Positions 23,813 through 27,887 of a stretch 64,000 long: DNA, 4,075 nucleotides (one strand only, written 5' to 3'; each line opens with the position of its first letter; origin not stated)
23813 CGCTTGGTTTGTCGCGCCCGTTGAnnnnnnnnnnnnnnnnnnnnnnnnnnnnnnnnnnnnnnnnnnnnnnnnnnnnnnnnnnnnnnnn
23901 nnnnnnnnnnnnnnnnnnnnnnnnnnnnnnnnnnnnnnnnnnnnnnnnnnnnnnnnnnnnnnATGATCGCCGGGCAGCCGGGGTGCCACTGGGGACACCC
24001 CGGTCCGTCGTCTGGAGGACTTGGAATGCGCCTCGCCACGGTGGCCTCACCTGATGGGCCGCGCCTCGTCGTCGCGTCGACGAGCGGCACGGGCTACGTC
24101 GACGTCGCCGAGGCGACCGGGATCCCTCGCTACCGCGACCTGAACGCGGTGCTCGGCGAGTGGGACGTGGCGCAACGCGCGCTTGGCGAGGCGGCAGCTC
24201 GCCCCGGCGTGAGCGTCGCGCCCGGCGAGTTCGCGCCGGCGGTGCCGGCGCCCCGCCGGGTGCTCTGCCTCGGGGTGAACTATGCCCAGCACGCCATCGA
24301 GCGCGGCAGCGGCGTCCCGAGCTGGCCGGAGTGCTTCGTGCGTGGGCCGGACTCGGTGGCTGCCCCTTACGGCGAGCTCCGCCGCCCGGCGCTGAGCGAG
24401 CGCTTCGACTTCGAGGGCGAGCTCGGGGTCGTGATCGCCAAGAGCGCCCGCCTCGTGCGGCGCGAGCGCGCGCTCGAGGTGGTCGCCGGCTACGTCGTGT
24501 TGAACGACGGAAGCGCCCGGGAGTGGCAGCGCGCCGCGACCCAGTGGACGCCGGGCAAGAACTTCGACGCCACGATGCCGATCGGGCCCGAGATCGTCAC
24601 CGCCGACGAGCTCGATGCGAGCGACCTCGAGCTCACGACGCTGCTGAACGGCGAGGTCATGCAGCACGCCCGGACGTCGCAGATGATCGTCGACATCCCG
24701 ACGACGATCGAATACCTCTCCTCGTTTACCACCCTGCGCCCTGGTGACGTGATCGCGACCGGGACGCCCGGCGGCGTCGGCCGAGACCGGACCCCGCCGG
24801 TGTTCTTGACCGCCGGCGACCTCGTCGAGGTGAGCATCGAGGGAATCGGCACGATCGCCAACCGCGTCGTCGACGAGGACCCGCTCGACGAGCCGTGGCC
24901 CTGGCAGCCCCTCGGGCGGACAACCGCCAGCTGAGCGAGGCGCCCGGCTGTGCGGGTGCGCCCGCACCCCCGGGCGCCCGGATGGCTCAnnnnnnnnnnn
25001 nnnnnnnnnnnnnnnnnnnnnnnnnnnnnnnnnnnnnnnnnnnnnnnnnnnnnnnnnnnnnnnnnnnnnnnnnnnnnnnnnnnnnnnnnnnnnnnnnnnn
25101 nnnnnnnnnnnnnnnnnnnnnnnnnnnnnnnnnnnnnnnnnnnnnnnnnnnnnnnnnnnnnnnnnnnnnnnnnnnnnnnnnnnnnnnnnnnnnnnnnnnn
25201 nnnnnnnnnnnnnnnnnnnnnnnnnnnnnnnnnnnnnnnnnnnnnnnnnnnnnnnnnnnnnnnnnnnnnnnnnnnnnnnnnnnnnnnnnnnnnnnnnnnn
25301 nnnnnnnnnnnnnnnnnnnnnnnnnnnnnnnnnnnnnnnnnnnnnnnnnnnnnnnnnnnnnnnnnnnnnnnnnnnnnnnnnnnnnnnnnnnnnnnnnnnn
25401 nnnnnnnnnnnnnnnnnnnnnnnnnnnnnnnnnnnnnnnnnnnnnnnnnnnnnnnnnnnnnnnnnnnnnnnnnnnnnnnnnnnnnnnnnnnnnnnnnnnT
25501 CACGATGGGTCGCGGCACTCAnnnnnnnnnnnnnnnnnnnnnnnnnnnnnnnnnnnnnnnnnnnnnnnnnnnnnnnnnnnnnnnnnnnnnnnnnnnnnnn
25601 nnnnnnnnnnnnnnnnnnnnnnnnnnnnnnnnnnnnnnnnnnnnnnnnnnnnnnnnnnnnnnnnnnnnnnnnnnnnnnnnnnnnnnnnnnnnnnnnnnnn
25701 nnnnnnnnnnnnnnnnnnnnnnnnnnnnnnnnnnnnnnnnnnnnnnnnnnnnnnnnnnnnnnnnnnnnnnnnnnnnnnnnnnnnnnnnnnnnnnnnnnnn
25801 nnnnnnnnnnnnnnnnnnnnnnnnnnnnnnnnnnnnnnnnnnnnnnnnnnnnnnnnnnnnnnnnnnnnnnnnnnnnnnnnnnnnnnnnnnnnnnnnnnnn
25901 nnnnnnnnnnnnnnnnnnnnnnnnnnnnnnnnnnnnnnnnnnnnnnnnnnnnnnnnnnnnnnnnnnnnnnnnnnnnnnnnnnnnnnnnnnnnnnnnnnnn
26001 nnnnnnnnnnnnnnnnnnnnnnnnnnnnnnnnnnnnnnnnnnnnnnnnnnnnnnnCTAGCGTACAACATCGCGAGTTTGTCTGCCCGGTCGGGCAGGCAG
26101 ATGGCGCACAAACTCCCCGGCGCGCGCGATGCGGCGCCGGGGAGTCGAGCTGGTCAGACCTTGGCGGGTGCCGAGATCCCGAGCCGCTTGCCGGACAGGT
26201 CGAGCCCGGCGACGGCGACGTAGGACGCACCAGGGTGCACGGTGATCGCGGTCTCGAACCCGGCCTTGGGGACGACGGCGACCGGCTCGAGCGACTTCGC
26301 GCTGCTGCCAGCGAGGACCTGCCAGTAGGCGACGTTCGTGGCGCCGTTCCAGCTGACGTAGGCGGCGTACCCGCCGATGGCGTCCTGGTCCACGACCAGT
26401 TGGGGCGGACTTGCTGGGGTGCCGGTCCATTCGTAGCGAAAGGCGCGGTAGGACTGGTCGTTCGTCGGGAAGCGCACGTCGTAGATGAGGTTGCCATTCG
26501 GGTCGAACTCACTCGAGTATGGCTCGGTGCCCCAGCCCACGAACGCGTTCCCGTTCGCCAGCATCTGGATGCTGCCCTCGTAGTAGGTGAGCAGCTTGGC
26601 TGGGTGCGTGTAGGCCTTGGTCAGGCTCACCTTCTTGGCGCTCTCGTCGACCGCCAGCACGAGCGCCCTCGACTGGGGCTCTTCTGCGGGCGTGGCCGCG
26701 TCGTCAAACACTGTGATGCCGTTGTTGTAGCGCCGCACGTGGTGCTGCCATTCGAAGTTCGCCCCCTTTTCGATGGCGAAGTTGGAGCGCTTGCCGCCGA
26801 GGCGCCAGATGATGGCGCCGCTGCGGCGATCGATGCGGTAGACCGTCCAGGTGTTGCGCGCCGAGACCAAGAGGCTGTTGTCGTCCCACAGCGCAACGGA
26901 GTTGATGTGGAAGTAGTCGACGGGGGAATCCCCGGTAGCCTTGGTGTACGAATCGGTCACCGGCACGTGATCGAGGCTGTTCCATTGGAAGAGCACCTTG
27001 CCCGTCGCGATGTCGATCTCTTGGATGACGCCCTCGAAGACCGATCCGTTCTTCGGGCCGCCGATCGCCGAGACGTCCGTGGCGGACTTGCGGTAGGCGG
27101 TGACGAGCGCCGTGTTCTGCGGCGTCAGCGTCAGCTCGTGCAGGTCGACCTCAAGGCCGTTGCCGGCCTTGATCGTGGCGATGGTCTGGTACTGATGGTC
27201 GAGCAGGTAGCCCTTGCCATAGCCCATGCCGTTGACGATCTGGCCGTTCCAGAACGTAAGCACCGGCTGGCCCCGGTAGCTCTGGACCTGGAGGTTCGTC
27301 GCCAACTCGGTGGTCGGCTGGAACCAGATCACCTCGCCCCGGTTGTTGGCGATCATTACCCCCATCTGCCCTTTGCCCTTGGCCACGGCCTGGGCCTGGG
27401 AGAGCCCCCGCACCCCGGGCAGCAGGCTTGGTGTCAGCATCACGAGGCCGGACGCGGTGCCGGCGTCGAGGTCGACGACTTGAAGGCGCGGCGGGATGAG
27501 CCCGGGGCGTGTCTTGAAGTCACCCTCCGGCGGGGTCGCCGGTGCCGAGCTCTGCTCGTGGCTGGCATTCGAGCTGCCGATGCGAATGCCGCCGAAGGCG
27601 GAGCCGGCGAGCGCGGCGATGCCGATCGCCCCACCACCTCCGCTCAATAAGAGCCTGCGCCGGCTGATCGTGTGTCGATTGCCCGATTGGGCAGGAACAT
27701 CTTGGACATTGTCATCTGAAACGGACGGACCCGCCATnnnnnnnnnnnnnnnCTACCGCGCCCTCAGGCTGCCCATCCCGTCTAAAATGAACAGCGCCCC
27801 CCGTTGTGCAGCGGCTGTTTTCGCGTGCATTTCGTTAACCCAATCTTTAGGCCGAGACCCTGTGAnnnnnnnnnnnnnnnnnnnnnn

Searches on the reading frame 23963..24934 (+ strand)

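Call 22: search_protein_families(library=pfam, proteins=[window:23963-24934:+], max_evalue=0.00001)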
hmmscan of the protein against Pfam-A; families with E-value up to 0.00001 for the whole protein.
window:23963-24934:+ (323 aa): 1 family
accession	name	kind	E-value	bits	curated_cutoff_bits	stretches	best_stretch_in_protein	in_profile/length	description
PF01557.24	FAA_hydrolase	-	1.9e-68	230.8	23.9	1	100-303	2-214/214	Fumarylacetoacetate (FAA) hydrolase C-terminal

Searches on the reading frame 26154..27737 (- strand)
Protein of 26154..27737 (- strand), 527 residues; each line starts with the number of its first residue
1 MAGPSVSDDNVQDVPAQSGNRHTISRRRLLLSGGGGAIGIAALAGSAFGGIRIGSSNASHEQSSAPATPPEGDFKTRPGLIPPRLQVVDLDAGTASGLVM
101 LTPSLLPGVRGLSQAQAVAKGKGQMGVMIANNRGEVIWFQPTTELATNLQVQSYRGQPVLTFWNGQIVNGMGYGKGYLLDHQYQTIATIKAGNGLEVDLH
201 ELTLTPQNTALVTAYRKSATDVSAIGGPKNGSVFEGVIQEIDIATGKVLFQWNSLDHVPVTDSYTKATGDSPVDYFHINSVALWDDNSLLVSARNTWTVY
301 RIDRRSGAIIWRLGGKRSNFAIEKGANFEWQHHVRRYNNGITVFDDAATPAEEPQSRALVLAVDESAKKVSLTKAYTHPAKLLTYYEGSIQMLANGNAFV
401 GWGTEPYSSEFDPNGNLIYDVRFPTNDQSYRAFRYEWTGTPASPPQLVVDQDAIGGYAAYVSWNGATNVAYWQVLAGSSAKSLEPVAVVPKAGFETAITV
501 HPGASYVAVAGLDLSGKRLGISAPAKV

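Call 3: search_protein_families(library=ncbifam, proteins=[window:26154-27737:-], max_evalue=0.001)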
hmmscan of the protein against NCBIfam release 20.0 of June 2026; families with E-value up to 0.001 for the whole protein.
window:26154-27737:- (527 aa): 0 families

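Call 4: search_protein_families(library=pfam, proteins=[window:26154-27737:-], max_evalue=0.001)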
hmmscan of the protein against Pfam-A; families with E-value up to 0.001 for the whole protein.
window:26154-27737:- (527 aa): 2 families
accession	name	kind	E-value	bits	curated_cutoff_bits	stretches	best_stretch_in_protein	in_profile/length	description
PF14269.12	Arylsulfotran_2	-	2.8e-59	201.4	27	1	151-423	2-300/301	Arylsulfotransferase (ASST)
PF05935.17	Arylsulfotrans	-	2.6e-20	73.2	24.2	1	123-409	26-338/374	Arylsulfotransferase (ASST)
